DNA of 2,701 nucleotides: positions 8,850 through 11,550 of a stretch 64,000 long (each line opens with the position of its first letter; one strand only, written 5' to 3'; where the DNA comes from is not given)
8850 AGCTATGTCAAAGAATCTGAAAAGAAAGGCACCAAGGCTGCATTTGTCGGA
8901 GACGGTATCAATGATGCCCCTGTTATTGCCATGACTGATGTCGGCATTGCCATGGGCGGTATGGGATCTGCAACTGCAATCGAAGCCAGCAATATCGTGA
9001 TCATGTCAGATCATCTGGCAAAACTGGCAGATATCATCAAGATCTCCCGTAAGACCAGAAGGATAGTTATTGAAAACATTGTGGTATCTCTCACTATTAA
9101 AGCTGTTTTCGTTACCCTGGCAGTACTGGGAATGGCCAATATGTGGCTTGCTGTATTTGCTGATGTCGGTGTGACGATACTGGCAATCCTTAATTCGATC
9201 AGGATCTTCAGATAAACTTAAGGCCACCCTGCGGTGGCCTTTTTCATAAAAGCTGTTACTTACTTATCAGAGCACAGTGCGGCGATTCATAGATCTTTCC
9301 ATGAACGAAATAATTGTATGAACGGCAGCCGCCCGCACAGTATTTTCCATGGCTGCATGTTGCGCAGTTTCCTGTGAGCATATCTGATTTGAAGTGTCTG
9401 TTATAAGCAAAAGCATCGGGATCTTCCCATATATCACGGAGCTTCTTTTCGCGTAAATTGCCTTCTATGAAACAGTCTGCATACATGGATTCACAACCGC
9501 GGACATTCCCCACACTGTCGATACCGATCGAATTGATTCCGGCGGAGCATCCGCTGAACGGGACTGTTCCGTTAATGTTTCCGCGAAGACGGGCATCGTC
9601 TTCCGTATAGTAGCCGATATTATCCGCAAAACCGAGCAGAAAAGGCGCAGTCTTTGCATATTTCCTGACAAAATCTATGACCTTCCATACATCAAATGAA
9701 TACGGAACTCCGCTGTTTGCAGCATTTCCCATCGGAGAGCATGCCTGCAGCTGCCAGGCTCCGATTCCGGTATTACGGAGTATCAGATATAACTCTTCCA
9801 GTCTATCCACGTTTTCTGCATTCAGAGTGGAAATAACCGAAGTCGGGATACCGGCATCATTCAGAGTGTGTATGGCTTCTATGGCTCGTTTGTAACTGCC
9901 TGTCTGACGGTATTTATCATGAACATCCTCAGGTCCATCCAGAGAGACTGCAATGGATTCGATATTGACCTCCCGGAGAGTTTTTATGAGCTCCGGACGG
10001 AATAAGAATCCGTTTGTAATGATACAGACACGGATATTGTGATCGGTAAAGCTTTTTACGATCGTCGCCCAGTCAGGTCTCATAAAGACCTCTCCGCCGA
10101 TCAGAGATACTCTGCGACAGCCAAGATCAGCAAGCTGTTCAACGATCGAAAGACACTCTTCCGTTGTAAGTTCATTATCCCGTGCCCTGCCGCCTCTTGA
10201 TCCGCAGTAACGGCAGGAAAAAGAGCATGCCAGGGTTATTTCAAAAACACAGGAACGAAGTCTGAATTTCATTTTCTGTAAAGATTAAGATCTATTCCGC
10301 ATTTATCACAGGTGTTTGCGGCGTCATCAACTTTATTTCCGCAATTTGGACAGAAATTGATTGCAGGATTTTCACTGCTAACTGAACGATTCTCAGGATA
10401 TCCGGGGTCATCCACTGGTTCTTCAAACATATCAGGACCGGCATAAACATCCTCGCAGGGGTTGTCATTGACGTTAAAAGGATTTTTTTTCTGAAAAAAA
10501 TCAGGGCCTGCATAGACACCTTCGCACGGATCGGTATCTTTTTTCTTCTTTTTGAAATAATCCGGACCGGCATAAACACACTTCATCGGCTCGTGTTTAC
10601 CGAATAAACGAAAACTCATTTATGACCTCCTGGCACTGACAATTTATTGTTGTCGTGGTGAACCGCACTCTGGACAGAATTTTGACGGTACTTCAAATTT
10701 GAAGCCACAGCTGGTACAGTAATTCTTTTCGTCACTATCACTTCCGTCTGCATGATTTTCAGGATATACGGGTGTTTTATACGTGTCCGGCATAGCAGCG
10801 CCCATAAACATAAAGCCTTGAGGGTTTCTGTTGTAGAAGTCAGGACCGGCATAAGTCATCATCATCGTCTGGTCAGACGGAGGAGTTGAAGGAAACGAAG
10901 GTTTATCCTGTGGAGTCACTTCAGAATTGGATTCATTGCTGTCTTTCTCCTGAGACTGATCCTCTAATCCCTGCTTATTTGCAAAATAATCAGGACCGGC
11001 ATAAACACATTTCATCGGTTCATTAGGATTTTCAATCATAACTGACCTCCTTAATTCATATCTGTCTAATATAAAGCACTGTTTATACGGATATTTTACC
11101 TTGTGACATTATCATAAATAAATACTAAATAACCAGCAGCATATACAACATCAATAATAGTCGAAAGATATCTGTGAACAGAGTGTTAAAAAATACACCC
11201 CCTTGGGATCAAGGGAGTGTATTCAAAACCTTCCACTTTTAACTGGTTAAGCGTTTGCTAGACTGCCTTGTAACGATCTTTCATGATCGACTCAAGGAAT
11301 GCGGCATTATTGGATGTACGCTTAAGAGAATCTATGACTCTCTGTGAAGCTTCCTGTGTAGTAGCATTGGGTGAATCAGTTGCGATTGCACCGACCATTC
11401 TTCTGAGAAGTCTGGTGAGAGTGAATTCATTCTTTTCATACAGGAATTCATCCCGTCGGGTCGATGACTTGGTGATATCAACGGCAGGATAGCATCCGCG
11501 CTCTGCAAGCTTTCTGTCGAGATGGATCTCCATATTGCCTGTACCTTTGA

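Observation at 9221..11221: Radical SAM/SPASM enzyme translationally coupled to two tandem YAGPD-repeat zinc-ribbon proteins: candidate undescribed peptide/protein-modification system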

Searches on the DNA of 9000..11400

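Call 70: search_rna_families(source=window, start=9000, end=11400, threshold=evalue, max_evalue=1)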
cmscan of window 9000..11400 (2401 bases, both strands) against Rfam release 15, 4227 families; matches with E-value up to 1: 1.
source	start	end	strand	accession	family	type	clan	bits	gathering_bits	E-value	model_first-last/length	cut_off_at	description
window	11187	11301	-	RF00515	PyrR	Cis-reg;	-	26.8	54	0.6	1-115/115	no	PyrR binding site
